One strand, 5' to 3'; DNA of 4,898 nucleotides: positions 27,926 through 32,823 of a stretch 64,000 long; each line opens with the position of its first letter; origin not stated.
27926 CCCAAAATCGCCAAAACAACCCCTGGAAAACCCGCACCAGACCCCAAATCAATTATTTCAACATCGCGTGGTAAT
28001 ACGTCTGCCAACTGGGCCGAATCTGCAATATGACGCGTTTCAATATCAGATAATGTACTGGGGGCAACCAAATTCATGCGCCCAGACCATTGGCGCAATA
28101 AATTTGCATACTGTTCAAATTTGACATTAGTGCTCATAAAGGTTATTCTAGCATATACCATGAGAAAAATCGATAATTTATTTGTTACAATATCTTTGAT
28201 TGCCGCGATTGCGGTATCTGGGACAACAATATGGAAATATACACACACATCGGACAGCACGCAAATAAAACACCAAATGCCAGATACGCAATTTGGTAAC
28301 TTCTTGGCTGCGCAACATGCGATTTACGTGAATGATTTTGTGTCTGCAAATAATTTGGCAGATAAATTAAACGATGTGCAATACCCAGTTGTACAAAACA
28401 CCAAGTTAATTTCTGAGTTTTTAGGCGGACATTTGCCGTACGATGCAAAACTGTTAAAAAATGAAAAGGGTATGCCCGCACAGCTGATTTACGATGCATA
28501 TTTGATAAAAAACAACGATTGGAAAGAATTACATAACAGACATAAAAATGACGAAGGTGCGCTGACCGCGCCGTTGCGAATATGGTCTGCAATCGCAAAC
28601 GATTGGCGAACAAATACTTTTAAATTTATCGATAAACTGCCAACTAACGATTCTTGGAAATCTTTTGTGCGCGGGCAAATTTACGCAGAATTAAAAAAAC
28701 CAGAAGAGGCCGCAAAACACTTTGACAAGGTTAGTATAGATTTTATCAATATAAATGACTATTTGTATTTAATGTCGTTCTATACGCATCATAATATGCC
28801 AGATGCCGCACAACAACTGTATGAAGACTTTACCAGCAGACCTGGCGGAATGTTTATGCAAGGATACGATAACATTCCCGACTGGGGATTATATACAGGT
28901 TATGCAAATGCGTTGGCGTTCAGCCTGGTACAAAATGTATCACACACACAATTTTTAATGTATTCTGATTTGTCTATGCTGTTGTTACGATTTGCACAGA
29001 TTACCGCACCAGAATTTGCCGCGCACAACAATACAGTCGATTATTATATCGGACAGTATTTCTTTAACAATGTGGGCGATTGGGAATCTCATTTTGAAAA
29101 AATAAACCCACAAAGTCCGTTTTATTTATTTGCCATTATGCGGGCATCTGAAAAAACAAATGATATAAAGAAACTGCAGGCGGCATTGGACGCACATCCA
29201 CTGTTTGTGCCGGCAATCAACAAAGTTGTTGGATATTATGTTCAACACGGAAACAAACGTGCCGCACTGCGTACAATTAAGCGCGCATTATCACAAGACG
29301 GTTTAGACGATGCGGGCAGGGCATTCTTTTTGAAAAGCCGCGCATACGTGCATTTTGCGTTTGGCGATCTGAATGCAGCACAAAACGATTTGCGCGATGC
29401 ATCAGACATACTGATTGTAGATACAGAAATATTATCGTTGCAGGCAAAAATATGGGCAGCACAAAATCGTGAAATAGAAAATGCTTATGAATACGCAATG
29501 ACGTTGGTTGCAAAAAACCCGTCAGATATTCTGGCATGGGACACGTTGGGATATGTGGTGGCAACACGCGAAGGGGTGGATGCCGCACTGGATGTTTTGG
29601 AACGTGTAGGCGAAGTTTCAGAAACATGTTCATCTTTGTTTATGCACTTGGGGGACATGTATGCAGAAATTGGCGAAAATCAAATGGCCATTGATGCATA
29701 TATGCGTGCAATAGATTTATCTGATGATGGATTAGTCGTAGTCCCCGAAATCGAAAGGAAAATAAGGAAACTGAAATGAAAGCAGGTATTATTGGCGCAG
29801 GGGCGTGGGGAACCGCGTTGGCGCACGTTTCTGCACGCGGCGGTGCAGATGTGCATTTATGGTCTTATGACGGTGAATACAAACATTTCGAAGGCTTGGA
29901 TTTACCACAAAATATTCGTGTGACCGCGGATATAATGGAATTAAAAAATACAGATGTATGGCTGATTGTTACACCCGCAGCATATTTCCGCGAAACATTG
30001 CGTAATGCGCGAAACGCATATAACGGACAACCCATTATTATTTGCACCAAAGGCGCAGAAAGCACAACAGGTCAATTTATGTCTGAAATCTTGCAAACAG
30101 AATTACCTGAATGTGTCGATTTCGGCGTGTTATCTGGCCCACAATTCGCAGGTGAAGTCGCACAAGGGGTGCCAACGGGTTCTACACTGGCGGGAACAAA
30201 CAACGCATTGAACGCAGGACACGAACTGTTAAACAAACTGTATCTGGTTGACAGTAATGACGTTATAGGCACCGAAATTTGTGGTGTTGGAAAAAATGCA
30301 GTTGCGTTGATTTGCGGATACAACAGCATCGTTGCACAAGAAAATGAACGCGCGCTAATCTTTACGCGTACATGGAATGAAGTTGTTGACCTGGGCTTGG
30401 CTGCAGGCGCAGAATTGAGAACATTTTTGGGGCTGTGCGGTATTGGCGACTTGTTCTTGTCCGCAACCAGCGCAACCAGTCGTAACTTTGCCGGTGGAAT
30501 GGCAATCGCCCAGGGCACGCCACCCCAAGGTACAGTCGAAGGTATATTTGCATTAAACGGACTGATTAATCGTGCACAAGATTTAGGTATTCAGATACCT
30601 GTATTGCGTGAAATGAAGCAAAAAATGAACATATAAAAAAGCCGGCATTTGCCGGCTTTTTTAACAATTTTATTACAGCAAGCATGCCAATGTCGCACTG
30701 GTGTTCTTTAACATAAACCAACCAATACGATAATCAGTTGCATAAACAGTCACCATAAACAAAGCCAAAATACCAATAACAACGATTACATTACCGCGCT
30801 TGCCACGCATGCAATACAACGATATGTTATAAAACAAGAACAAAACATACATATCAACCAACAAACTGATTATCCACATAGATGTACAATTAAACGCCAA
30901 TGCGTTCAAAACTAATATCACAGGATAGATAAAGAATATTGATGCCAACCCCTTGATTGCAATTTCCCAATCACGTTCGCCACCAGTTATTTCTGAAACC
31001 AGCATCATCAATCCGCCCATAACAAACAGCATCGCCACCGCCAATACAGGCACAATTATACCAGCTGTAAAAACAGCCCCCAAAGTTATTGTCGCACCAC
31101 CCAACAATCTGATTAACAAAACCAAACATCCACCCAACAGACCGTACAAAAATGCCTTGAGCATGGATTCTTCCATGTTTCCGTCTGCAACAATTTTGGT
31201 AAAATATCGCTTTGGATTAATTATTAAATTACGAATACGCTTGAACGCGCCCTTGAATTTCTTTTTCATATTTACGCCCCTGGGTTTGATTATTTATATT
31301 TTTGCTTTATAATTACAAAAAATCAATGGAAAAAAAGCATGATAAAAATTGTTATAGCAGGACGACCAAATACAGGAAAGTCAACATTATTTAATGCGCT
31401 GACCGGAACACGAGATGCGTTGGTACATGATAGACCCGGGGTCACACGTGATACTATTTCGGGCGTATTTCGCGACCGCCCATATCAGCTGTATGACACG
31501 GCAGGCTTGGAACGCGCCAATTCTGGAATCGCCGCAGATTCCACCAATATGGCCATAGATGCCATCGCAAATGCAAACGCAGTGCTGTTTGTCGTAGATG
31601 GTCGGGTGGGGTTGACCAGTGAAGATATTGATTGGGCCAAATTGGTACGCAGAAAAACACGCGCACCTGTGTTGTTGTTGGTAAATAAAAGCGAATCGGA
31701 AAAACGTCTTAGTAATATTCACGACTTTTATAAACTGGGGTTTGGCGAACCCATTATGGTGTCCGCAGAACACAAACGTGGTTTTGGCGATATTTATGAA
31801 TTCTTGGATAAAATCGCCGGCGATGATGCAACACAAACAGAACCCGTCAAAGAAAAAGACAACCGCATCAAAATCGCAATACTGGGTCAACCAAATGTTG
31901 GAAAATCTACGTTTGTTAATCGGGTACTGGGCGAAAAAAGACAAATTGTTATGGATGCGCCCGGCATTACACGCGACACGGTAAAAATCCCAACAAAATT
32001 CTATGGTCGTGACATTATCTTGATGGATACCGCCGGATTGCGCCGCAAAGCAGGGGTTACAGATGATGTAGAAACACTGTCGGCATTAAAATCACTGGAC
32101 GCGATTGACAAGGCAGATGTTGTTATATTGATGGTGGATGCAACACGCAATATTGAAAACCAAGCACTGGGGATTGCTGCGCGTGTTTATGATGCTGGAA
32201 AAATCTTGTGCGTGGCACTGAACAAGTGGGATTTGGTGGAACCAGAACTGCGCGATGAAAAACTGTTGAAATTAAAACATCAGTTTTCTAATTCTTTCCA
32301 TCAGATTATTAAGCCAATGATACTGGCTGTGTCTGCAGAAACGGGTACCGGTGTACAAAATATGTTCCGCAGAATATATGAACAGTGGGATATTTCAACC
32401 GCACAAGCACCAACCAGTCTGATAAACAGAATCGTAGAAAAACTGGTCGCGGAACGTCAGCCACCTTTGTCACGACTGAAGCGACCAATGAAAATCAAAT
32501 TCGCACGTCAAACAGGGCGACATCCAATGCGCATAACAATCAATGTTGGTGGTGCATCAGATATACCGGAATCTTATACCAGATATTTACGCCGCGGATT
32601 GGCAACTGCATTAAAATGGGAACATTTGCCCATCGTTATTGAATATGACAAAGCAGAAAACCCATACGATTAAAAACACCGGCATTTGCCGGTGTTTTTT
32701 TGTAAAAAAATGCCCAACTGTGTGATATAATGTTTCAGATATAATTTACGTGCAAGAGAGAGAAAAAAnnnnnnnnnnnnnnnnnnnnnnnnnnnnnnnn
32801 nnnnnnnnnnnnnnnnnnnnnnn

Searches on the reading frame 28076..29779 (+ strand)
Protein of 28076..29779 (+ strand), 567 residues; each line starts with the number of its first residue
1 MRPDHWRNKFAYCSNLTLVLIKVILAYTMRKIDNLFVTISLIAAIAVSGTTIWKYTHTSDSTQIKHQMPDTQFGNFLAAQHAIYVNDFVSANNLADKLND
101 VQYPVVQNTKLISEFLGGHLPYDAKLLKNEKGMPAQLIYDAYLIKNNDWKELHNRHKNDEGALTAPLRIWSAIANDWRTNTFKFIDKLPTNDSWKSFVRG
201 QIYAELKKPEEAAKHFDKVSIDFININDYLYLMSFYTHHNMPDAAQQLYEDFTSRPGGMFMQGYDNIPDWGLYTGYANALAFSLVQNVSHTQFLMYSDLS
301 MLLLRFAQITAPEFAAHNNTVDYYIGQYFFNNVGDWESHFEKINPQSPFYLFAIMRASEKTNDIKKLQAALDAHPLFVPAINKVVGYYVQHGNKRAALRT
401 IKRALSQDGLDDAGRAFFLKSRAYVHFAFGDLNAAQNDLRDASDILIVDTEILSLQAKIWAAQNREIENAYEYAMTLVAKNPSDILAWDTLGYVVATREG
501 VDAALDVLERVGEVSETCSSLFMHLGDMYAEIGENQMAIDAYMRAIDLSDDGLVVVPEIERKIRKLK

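Call 62: search_protein_families(library=pfam, proteins=[window:28076-29779:+], max_evalue=0.00001)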
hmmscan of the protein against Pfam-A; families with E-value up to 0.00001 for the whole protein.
window:28076-29779:+ (567 aa): 5 families
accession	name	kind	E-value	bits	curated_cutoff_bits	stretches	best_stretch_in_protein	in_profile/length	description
PF13428.12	TPR_14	-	3e-09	37.1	23.5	0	386-414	9-37/44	Tetratricopeptide repeat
PF00515.34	TPR_1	-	1.7e-08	34.4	27.8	0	522-548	4-30/34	Tetratricopeptide repeat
PF07719.23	TPR_2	-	1.7e-08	34.3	27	0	198-218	6-26/34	Tetratricopeptide repeat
PF13181.12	TPR_8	-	3.9e-08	33.3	25.7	0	521-549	3-31/34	Tetratricopeptide repeat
PF13432.12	TPR_16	-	8.5e-07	29.7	32.7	0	388-426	7-43/65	Tetratricopeptide repeat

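Call 88: find_homologous_proteins(query=window:28160-29779:+, max_evalue=1e-20)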
Query window:28160-29779:+ (539 aa): 742 proteins with E <= 1e-20 among 8000 candidates; the best 120 are listed.
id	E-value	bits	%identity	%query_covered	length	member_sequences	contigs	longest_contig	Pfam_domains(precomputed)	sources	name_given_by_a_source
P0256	0.0e+0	1232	100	100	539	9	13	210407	PF23300.4,PF00515.35,PF13424.13,PF13432.13,PF13428.13,PF13181.13,PF07719.24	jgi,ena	-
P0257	0.0e+0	1036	83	100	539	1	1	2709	PF00515.35,PF13428.13,PF13181.13,PF07719.24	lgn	-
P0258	2.7e-262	889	71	100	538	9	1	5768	PF10602.16,PF09976.16,PF13371.13,PF00515.35,PF13424.13,PF13432.13,PF13428.13,PF13181.13,PF07719.24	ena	-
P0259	3.8e-262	889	71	100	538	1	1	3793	PF10602.16,PF09976.16,PF13371.13,PF00515.35,PF13424.13,PF13432.13,PF13428.13,PF13181.13,PF07719.24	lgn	-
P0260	4.6e-262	888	71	100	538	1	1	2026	PF10602.16,PF09976.16,PF13371.13,PF00515.35,PF13424.13,PF13432.13,PF13428.13,PF13181.13,PF07719.24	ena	-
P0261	5.5e-262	888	71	100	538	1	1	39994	PF10602.16,PF09976.16,PF13371.13,PF00515.35,PF13424.13,PF13432.13,PF13428.13,PF13181.13,PF07719.24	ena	-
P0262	5.6e-262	888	71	100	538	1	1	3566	PF10602.16,PF09976.16,PF13371.13,PF00515.35,PF13424.13,PF13432.13,PF13428.13,PF13181.13,PF07719.24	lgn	-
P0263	9.5e-262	887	71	100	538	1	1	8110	PF10602.16,PF09976.16,PF13414.13,PF13371.13,PF00515.35,PF13424.13,PF13432.13,PF13428.13,PF13181.13,PF07719.24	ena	-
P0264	1.3e-261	887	71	100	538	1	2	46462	PF10602.16,PF09976.16,PF13371.13,PF00515.35,PF13424.13,PF13432.13,PF13428.13,PF13181.13,PF07719.24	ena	-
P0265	1.4e-261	887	71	100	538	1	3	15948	PF10602.16,PF09976.16,PF13371.13,PF00515.35,PF13424.13,PF13432.13,PF13428.13,PF13181.13,PF07719.24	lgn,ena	-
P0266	1.9e-261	886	71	100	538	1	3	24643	PF10602.16,PF09976.16,PF13371.13,PF00515.35,PF13424.13,PF13432.13,PF13428.13,PF13181.13,PF07719.24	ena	-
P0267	3.0e-261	886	71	100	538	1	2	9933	PF09976.16,PF13414.13,PF13371.13,PF00515.35,PF13424.13,PF13432.13,PF13428.13,PF13181.13,PF07719.24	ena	-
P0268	3.7e-261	886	71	100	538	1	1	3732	PF10602.16,PF09976.16,PF13371.13,PF00515.35,PF13424.13,PF13432.13,PF13428.13,PF13181.13,PF07719.24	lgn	-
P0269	4.7e-261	885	71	100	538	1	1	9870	PF10602.16,PF09976.16,PF13371.13,PF00515.35,PF13424.13,PF13432.13,PF13428.13,PF13181.13,PF07719.24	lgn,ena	-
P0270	6.0e-261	885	71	100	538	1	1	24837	PF10602.16,PF09976.16,PF13371.13,PF00515.35,PF13424.13,PF13432.13,PF13428.13,PF13181.13,PF07719.24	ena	-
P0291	2.3e-260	883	71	100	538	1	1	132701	PF13371.13,PF00515.35,PF13432.13,PF13428.13,PF13181.13,PF07719.24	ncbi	-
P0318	4.8e-256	869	70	100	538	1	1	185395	PF09976.16,PF13371.13,PF00515.35,PF13424.13,PF13432.13,PF13428.13,PF13181.13,PF07719.24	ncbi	-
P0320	1.3e-254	864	69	100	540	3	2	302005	PF13371.13,PF00515.35,PF13424.13,PF13428.13,PF13181.13,PF07719.24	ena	-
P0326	3.6e-251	853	68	100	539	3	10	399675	PF13424.13,PF13176.13,PF13432.13,PF13428.13,PF13181.13,PF07719.24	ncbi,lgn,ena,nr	ncbi:MAG: tetratricopeptide repeat protein [Alphaproteobacteria bacterium]|nr:tetratricopeptide repe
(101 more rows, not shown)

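Call 96: find_encoding_contigs(protein=P0291, flank=7000, max_places=1)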
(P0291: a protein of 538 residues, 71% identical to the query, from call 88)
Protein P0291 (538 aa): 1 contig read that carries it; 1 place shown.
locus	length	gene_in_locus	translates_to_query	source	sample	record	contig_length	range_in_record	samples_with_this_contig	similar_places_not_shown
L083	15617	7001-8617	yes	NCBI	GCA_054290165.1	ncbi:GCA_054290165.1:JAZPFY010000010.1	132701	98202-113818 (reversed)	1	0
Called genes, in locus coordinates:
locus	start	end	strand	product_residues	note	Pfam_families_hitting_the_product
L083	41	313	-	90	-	PF00312:Ribosomal_S15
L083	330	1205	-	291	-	PF01509:TruB_N, PF16198:TruB_C_2 (weak), PF09157:TruB-C_2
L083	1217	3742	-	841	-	PF01624:MutS_I, PF05188:MutS_II, PF05192:MutS_III, PF05190:MutS_IV, PF00488:MutS_V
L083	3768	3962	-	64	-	PF02609:Exonuc_VII_S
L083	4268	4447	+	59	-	-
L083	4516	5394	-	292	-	PF02195:ParB_N, PF17762:HTH_ParB, PF23552:ParB_C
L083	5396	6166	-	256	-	PF00142:Fer4_NifH (faint), PF01656:CbiA, PF06564:CBP_BcsQ, PF09140:MipZ, PF10609:ParA (weak), PF13614:AAA_31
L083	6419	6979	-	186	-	PF02527:GidB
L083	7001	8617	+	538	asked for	PF13432:TPR_16 (faint), PF00515:TPR_1 (faint), PF07719:TPR_2 (faint), PF13181:TPR_8 (faint), PF13371:TPR_9 (faint), PF13428:TPR_14 (faint)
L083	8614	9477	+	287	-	PF01210:NAD_Gly3P_dh_N, PF07479:NAD_Gly3P_dh_C, PF20618:GPD_NAD_C_bact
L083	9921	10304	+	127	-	-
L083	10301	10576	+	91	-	-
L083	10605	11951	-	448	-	PF00289:Biotin_carb_N, PF02222:ATP-grasp, PF02786:CPSase_L_D2, PF07478:Dala_Dala_lig_C (weak), PF02785:Biotin_carb_C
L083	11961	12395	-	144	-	PF00364:Biotin_lipoyl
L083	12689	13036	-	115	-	PF00825:Ribonuclease_P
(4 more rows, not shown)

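Call 97: find_encoding_contigs(protein=P0320, flank=7000, max_places=1)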
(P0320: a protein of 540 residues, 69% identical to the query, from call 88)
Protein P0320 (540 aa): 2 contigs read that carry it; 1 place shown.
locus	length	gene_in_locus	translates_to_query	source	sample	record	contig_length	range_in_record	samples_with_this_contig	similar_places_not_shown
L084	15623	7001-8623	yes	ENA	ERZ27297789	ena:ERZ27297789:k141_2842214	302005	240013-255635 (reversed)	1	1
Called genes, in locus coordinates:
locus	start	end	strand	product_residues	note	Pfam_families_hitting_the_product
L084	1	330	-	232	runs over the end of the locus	PF01479:S4, PF00849:PseudoU_synth_2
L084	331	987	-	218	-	PF20260:PUA_4 (faint), PF04452:Methyltrans_RNA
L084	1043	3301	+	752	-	PF02534:T4SS-DNA_transf, PF10412:TrwB_AAD_bind, PF12696:TraG-D_C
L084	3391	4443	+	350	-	PF04055:Radical_SAM (weak)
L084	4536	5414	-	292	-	PF02195:ParB_N, PF17762:HTH_ParB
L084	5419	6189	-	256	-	PF01656:CbiA, PF06564:CBP_BcsQ, PF09140:MipZ, PF10609:ParA (weak), PF13614:AAA_31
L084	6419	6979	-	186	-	PF02527:GidB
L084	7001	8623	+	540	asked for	PF07719:TPR_2 (faint), PF13424:TPR_12 (faint), PF13428:TPR_14 (faint), PF13181:TPR_8 (faint), PF13371:TPR_9 (faint), PF00515:TPR_1 (weak)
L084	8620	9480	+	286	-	PF01210:NAD_Gly3P_dh_N, PF07479:NAD_Gly3P_dh_C, PF20618:GPD_NAD_C_bact (weak)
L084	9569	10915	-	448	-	PF00025:Arf (faint), PF00071:Ras (faint), PF01926:MMR_HSR1, PF02421:FeoB_N, PF01926:MMR_HSR1, PF02421:FeoB_N, PF00009:GTP_EFTU (weak), PF14714:KH_dom-like, +4 more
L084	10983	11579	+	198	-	-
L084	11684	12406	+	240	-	PF00005:ABC_tran, PF02463:SMC_N (faint), PF13304:AAA_21 (faint)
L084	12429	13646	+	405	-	PF12704:MacB_PCD, PF02687:FtsX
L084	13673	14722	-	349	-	PF06723:MreB_Mbl, PF00022:Actin, PF00012:HSP70, PF14450:FtsA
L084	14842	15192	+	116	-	PF00825:Ribonuclease_P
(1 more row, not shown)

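Call 99: find_encoding_contigs(protein=P0318, flank=9000, max_places=1)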
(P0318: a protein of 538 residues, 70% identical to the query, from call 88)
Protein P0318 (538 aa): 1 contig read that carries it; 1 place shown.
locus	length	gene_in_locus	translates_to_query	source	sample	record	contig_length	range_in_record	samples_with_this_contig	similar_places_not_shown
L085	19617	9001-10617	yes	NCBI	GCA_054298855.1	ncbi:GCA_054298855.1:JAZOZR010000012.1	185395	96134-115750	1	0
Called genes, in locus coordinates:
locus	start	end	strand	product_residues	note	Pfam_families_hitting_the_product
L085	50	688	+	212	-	PF13441:Gly-zipper_YMGG, PF05433:Rick_17kDa_Anti (weak), PF13488:Gly-zipper_Omp, PF00691:OmpA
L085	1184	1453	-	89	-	-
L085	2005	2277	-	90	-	PF00312:Ribosomal_S15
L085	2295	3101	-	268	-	PF01509:TruB_N, PF16198:TruB_C_2 (weak), PF09157:TruB-C_2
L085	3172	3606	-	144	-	-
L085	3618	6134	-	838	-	PF01624:MutS_I, PF05188:MutS_II, PF05192:MutS_III, PF05190:MutS_IV, PF00488:MutS_V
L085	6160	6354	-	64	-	PF02609:Exonuc_VII_S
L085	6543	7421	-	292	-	PF02195:ParB_N, PF17762:HTH_ParB, PF23552:ParB_C (weak)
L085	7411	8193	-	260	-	PF00142:Fer4_NifH (faint), PF01656:CbiA, PF06564:CBP_BcsQ, PF09140:MipZ, PF10609:ParA (weak), PF13614:AAA_31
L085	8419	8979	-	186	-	PF02527:GidB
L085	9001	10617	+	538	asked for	PF13432:TPR_16 (faint), PF00515:TPR_1 (faint), PF07719:TPR_2 (faint), PF13181:TPR_8 (faint), PF13371:TPR_9 (faint), PF13424:TPR_12 (faint), PF13428:TPR_14 (faint), PF09976:TPR_21 (weak)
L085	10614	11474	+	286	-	PF01210:NAD_Gly3P_dh_N, PF07479:NAD_Gly3P_dh_C, PF20618:GPD_NAD_C_bact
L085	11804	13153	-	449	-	PF00289:Biotin_carb_N, PF02222:ATP-grasp, PF02786:CPSase_L_D2, PF07478:Dala_Dala_lig_C, PF02785:Biotin_carb_C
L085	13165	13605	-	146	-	PF00364:Biotin_lipoyl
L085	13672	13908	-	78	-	PF01809:YidD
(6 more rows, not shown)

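Call 100: find_encoding_contigs(protein=P0326, flank=9000, max_places=1)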
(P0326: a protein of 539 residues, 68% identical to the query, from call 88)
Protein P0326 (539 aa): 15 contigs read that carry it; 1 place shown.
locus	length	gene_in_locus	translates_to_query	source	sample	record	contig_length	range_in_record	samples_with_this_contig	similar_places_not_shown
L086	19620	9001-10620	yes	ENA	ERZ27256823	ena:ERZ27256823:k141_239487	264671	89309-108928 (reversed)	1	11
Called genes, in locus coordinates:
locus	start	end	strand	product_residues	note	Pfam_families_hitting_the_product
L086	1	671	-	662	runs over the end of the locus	PF00133:tRNA-synt_1 (weak), PF09334:tRNA-synt_1g, PF08264:Anticodon_1 (weak), PF19303:Anticodon_3, PF01588:tRNA_bind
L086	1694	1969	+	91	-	-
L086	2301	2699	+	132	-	PF01541:GIY-YIG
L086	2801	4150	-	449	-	PF00289:Biotin_carb_N, PF02222:ATP-grasp, PF02786:CPSase_L_D2, PF07478:Dala_Dala_lig_C (weak), PF02785:Biotin_carb_C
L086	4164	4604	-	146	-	PF00364:Biotin_lipoyl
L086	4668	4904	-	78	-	PF01809:YidD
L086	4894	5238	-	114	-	PF00825:Ribonuclease_P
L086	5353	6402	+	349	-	PF06723:MreB_Mbl, PF00022:Actin, PF00012:HSP70, PF14450:FtsA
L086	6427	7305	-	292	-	PF02195:ParB_N, PF17762:HTH_ParB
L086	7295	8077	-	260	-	PF00142:Fer4_NifH (faint), PF01656:CbiA, PF02374:ArsA_ATPase (weak), PF06564:CBP_BcsQ, PF09140:MipZ, PF10609:ParA (weak), PF13614:AAA_31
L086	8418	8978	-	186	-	PF02527:GidB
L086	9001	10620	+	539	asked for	PF13432:TPR_16 (faint), PF13176:TPR_7 (faint), PF13428:TPR_14 (faint), PF07719:TPR_2 (faint), PF13424:TPR_12 (faint), PF13181:TPR_8 (faint)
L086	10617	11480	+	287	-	PF01210:NAD_Gly3P_dh_N, PF07479:NAD_Gly3P_dh_C, PF20618:GPD_NAD_C_bact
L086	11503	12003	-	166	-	PF05198:IF3_N, PF00707:IF3_C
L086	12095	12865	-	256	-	PF03167:UDG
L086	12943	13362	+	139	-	PF00691:OmpA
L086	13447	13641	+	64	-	PF02609:Exonuc_VII_S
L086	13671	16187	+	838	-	PF01624:MutS_I, PF05188:MutS_II, PF05192:MutS_III, PF05190:MutS_IV, PF00488:MutS_V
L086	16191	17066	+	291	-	PF01509:TruB_N, PF16198:TruB_C_2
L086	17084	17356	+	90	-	PF00312:Ribosomal_S15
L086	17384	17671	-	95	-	-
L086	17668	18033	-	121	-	-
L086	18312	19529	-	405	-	PF12704:MacB_PCD, PF02687:FtsX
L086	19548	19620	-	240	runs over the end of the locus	PF00005:ABC_tran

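Call 103: find_related_loci(query=A5, collection=metagenome_contigs, flank=10000)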
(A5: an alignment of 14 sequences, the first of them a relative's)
Query A5 (539 aa) in metagenome_contigs; peptide patterns used: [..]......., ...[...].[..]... (x = any residue, [..] = any of these).
115 stretches matched a pattern; 47 encode a relative of the query (tblastn E <= 1e-3); 46 distinct loci.
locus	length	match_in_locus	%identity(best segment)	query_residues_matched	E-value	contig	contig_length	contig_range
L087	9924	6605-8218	71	1-539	0e+0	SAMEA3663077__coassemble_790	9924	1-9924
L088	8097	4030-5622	64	1-532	0e+0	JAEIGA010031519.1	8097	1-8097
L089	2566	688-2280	63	1-532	0e+0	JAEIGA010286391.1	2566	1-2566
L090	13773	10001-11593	63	1-532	0e+0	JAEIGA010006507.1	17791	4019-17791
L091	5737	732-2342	59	1-539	0e+0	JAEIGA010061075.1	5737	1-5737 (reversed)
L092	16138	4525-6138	57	1-539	0e+0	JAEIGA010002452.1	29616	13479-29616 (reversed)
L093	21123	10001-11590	58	1-531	0e+0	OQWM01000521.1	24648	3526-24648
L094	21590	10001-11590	57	1-531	0e+0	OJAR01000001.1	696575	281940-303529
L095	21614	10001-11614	58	1-539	0e+0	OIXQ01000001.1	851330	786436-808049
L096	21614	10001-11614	57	1-539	0e+0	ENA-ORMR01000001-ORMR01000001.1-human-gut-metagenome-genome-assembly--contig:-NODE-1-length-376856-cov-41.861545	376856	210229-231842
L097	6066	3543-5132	58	1-531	0e+0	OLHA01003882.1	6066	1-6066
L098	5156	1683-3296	57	1-539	0e+0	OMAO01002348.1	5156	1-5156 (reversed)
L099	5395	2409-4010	58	1-539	0e+0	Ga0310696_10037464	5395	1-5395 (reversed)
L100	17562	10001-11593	56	1-532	0e+0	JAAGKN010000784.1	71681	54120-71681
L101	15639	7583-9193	56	1-539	0e+0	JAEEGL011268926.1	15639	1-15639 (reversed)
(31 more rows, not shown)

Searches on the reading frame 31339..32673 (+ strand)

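Call 62: search_protein_families(library=pfam, proteins=[window:31339-32673:+], max_evalue=0.00001)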
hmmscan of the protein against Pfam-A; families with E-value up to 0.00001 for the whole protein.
window:31339-32673:+ (444 aa): 8 families
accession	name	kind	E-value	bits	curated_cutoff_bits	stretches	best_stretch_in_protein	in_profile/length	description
PF01926.29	MMR_HSR1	-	9.9e-48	161.4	21.9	2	3-117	1-113/113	50S ribosome-binding GTPase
PF02421.24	FeoB_N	-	6.8e-25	87.8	27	2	178-344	2-154/156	Ferrous iron transport protein B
PF14714.11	KH_dom-like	-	3.8e-16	59.6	27.3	1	358-435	3-79/81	KH-domain-like of EngA bacterial GTPase enzymes, C-terminal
PF00009.33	GTP_EFTU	-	5.9e-15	55.8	26.5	1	177-348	4-184/188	Elongation factor Tu GTP binding domain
PF00350.29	Dynamin_N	-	6.6e-12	46.2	27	0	179-216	1-37/168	Dynamin family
PF08477.19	Roc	-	2.3e-08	34.7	27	0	3-118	1-118/119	Ras of Complex, Roc, domain of DAPkinase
PF03193.22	RsgA_GTPase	-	5.6e-08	33.2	30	0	162-204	92-134/174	RsgA GTPase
PF00071.28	Ras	-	8.5e-06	25.9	21.6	0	178-349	1-159/162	Ras family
